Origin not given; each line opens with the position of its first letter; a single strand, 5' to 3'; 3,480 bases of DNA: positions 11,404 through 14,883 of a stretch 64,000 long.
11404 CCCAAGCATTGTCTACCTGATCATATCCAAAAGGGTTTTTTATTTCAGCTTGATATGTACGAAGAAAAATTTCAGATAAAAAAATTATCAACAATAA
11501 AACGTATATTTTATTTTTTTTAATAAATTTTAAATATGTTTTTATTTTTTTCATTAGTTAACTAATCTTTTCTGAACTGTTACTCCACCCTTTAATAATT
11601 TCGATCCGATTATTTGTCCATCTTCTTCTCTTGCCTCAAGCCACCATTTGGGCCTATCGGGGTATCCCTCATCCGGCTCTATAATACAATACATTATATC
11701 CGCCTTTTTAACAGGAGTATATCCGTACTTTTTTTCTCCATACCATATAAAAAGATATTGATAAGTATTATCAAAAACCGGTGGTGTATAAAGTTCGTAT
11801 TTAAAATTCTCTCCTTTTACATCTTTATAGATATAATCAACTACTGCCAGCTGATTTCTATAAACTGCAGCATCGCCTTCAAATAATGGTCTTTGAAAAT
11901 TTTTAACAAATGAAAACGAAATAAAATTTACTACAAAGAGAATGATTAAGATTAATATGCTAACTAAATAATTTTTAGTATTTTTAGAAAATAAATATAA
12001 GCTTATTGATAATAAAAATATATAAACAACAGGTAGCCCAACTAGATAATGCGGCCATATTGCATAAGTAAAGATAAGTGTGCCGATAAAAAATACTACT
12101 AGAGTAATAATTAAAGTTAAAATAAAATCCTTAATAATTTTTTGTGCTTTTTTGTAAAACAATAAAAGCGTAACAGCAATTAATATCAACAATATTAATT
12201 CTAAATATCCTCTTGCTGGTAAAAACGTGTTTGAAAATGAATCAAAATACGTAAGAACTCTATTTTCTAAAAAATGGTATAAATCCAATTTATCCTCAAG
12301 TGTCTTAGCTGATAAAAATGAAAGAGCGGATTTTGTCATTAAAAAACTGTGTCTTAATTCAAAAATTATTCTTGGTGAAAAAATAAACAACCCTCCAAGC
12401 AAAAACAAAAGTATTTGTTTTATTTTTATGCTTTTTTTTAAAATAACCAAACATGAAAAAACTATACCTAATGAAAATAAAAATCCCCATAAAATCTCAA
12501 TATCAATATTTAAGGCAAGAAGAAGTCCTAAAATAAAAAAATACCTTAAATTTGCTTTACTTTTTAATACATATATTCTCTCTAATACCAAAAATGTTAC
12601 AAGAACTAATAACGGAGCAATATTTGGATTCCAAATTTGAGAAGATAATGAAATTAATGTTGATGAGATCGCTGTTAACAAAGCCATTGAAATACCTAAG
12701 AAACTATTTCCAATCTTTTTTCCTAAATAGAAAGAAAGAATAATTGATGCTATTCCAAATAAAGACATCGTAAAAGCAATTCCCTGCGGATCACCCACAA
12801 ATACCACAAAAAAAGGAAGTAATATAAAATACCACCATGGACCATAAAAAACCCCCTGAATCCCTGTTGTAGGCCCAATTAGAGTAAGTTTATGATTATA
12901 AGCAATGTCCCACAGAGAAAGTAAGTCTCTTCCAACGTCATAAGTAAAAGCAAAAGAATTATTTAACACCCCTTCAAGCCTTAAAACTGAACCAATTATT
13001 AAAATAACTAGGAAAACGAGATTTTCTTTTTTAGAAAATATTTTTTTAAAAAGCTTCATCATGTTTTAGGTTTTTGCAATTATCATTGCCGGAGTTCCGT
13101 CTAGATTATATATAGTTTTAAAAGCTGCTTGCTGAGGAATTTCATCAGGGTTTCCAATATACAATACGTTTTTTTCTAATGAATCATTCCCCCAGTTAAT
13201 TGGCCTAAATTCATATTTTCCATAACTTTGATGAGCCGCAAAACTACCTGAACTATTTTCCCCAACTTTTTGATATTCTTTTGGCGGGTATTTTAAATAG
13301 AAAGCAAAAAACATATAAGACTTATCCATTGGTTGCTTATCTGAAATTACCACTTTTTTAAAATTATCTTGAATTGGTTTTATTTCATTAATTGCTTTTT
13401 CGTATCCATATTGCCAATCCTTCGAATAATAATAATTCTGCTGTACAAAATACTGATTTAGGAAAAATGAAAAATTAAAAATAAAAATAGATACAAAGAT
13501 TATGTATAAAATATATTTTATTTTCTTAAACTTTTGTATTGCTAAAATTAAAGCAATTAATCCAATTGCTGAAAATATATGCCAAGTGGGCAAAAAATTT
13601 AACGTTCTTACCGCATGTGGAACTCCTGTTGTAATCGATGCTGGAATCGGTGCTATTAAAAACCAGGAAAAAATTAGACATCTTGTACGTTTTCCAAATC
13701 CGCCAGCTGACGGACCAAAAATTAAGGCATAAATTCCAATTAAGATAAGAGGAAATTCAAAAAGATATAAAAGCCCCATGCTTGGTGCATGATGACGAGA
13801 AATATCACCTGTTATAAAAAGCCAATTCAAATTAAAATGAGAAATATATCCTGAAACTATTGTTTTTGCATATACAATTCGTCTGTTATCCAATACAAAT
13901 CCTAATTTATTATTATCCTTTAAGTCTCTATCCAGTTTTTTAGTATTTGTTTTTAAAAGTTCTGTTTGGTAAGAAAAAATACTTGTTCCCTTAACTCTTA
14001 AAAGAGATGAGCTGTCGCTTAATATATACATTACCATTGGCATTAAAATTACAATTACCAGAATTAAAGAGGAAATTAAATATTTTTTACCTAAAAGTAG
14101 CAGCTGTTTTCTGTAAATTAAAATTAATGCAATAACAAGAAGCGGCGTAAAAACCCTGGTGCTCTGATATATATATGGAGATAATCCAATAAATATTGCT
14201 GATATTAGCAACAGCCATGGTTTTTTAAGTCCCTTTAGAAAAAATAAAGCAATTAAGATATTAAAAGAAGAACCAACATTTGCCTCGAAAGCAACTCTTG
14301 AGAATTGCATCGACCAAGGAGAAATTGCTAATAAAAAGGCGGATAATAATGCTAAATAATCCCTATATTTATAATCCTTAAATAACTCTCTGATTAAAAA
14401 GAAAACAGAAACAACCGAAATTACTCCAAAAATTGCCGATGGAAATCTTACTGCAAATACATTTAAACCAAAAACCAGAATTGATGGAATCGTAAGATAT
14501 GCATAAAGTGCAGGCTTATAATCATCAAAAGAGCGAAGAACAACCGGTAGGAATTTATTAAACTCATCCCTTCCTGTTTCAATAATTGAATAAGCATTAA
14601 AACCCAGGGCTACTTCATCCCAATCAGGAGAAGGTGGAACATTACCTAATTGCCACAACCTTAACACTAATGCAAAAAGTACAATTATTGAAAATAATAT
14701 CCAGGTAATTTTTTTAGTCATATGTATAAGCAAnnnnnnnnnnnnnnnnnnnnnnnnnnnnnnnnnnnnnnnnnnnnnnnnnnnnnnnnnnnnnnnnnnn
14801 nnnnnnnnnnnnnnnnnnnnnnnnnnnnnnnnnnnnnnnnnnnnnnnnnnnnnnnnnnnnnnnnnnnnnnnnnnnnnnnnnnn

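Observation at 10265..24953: Uncharacterised membrane-protein family with a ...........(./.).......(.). core (four paralogs)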

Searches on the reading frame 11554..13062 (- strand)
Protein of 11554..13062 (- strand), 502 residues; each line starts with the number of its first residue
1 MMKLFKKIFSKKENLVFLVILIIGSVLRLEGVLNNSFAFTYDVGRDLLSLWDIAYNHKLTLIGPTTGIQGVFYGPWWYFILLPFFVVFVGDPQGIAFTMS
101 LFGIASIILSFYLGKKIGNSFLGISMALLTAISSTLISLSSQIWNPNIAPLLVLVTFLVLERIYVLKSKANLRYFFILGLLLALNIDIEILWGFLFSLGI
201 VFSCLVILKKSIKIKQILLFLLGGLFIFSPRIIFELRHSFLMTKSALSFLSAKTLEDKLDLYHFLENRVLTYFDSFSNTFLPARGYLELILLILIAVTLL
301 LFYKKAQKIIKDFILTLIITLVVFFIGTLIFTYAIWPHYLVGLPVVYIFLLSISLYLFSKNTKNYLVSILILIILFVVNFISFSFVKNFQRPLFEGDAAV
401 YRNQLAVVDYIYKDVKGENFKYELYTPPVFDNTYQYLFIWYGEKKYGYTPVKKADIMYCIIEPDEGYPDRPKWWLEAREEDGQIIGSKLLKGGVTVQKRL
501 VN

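Call 4: search_protein_families(library=pfam, proteins=[window:11554-13062:-], max_evalue=1)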
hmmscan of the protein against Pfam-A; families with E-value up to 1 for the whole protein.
window:11554-13062:- (502 aa): 0 families

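Call 6: search_protein_families(library=ncbifam, proteins=[window:11554-13062:-], max_evalue=1)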
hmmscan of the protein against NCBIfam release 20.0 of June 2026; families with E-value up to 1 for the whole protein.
window:11554-13062:- (502 aa): 0 families

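Call 43: find_homologous_proteins(query=window:11554-13062:-)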
Query window:11554-13062:- (502 aa): 408 proteins with E <= 0.001 among 8000 candidates; the best 120 are listed.
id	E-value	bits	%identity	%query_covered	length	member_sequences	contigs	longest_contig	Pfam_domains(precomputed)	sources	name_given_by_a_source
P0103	0.0e+0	1080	100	100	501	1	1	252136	-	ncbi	-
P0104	5.3e-252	856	77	100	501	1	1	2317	-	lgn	-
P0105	2.1e-249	847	77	94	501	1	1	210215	PF11992.14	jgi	-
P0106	1.4e-245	834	77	100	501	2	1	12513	-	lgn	-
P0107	1.7e-211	722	67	99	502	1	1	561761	-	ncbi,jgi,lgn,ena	-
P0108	3.8e-210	717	66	99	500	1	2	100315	-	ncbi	-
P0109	3.0e-209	714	65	98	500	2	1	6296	PF13231.13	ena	-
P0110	5.4e-208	710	63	99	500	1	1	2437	-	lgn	-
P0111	4.0e-205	701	64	98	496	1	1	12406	-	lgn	-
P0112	7.7e-204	697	64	98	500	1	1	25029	PF13231.13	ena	-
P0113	9.3e-204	696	64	99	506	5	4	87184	PF13231.13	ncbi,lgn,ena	-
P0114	9.1e-202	690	62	99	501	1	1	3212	-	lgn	-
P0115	2.2e-201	689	63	97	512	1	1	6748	-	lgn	-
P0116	3.0e-201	688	63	95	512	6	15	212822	-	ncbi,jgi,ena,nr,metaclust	ncbi:MAG: hypothetical protein CO135_01475 [Candidatus Levybacteria bacterium CG_4_9_14_3_um_filter_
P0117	3.4e-200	685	61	98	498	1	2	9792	PF13231.13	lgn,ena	-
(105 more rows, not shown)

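Call 61: search_solved_structures(query=A5, max_evalue=10, show_alignments=1)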
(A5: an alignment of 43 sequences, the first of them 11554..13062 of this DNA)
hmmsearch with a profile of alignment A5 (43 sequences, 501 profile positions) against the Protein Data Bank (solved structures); distinct sequences matched with E-value up to 10: 0.

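Call 65: predict_structure(alignment_id=A5)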
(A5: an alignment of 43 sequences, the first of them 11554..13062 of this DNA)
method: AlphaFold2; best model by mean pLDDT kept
length: 502 residues; sequences in the alignment: 43
mean_pLDDT: 87.9   pTM: 0.88
mean pLDDT of the five models: 87.9, 87.2, 86.5, 86.2, 85.3
residues with pLDDT >= 90: 291; 70-90: 162; 50-70: 45; < 50: 4
segments of 3 or more residues with pLDDT < 50: none
pLDDT, mean of each block of 10 residues (from residue 1): 62 92 92 82 87 85 61 80 94 93 97 97 98 90 85 98 95 98 91 95 94 94 94 85 79 67 86 92 86 97 97 98 91 77 96 97 92 92 58 63 92 95 77 91 95 93 84 87 92 90 81
secondary structure, 60 per line:
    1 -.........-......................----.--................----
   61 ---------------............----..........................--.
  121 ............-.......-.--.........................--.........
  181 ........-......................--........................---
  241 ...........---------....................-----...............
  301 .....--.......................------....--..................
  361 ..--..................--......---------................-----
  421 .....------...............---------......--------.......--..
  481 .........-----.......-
elements in order: H2-10 H12-33 H41-56 H76-87 H92-117 H120-132 H134-140 H145-169 H172-188 H190-211 H214-237 H241-251 H261-280 H286-305 H308-330 H337-340 H343-362 H365-382 H385-390 H401-415 E421-425 H432-446 E456-461 H470-476 E482-489 E495-501
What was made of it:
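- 11554..13062 (-): P2: 502-aa GT-C of a second subfamily. Motif YDVGRD at 12925-12942, with D42, R45 and D46 invariant in 43 orthologues. No Pfam hit on its own. AF2 pLDDT 87.9 (call 65).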

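Call 67: fold_search(model_id=the predicted structure, library=pdb)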
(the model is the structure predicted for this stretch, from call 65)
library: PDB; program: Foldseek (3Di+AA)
matches with E <= 10: 200; with E <= 0.001: 18
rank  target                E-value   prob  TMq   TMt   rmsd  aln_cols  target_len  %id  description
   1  6ftg_5                5.7e-06  1.00  0.54  0.44  14.3       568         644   14  Subtomogram average of OST-containing ribosome-translocon complexes from canine rough microsomal membranes (released 2018-03-21)
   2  8b6l_I                1.0e-05  1.00  0.48  0.37  10.7       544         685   14  Subtomogram average of the human Sec61-TRAP-OSTA-translocon (released 2022-12-07)
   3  9s6t_A                1.2e-05  1.00  0.58  0.61   6.9       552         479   10  Ternary cryo-EM structure of chicken ALG12 with Dol25-PP-GlcNAc2Man7, Dol25-P-Man, and Fab (released 2026-03-18)
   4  9n9j_I                1.4e-05  1.00  0.46  0.35  12.1       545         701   14  Structure of a GRP94 folding intermediate engaged with a CCDC134- and FKBP11-bound secretory translocon (released 2025-11-19)
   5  5f15                  1.8e-05  1.00  0.57  0.54  11.9       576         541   10  Crystal Structure of ArnT from Cupriavidus metallidurans bound to Undecaprenyl phosphate (released 2016-02-17)
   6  7oci_F                2.4e-05  1.00  0.49  0.40  12.4       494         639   15  Cryo-EM structure of yeast Ost6p containing oligosaccharyltransferase complex (released 2022-02-16)
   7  8agb_A                3.0e-05  1.00  0.47  0.38  12.6       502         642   15  Structure of yeast oligosaccharylransferase complex with lipid-linked oligosaccharide bound (released 2022-12-07)
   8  6s7o_A                3.2e-05  1.00  0.48  0.38  13.2       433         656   16  Cryo-EM structure of human oligosaccharyltransferase complex OST-A (released 2019-12-18)
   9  8pn9_A                4.3e-05  1.00  0.51  0.41  12.6       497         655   16  Structure of human oligosaccharyltransferase OST-A complex bound to NGI-1 (released 2024-05-08)
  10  5ezm                  5.9e-05  1.00  0.57  0.54  10.9       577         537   10  Crystal Structure of ArnT from Cupriavidus metallidurans in the apo state (released 2016-02-17)
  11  3waj                  6.7e-05  1.00  0.41  0.28  13.0       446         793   14  Crystal structure of the Archaeoglobus fulgidus oligosaccharyltransferase (O29867_ARCFU) complex with Zn and sulfate (released 2013-10-30)
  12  6c26_A                1.0e-04  1.00  0.50  0.40  14.4       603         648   14  The Cryo-EM structure of a eukaryotic oligosaccharyl transferase complex (released 2018-01-31)
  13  6ezn_F                3.4e-04  1.00  0.48  0.38  12.0       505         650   15  Cryo-EM structure of the yeast oligosaccharyltransferase (OST) complex (released 2018-01-17)
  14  7e9s_A                3.9e-04  1.00  0.38  0.24  14.3       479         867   12  Archaeal oligosaccharyltransferase AglB from Archaeoglobus fulgidus in complex with an inhibitory peptide and a dolich (released 2021-09-08)
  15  6s7t_A                6.6e-04  1.00  0.50  0.38  10.5       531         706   13  Cryo-EM structure of human oligosaccharyltransferase complex OST-B (released 2019-12-18)
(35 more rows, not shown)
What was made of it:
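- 11554..13062 (-): Foldseek hits are all GT-C (call 67).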

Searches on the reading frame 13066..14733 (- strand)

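Call 4: search_protein_families(library=pfam, proteins=[window:13066-14733:-], max_evalue=1)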
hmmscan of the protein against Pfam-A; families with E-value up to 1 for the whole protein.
window:13066-14733:- (555 aa): 4 families
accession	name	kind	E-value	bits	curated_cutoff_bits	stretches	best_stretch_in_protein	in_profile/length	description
PF13231.12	PMT_2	-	1.5e-10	42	26.1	1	73-235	2-159/160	Dolichyl-phosphate-mannose-protein mannosyltransferase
PF03779.20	SPW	-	0.0047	17.8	31.5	2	124-202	2-85/93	SPW repeat domain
PF13567.11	DUF4131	-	0.34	11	31.6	1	381-433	3-56/165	Domain of unknown function (DUF4131)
PF04241.20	DUF423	-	0.65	10.7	25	0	384-426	27-70/86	Protein of unknown function (DUF423)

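Call 6: search_protein_families(library=ncbifam, proteins=[window:13066-14733:-], max_evalue=1)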
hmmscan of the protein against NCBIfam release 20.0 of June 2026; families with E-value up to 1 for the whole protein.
window:13066-14733:- (555 aa): 0 families
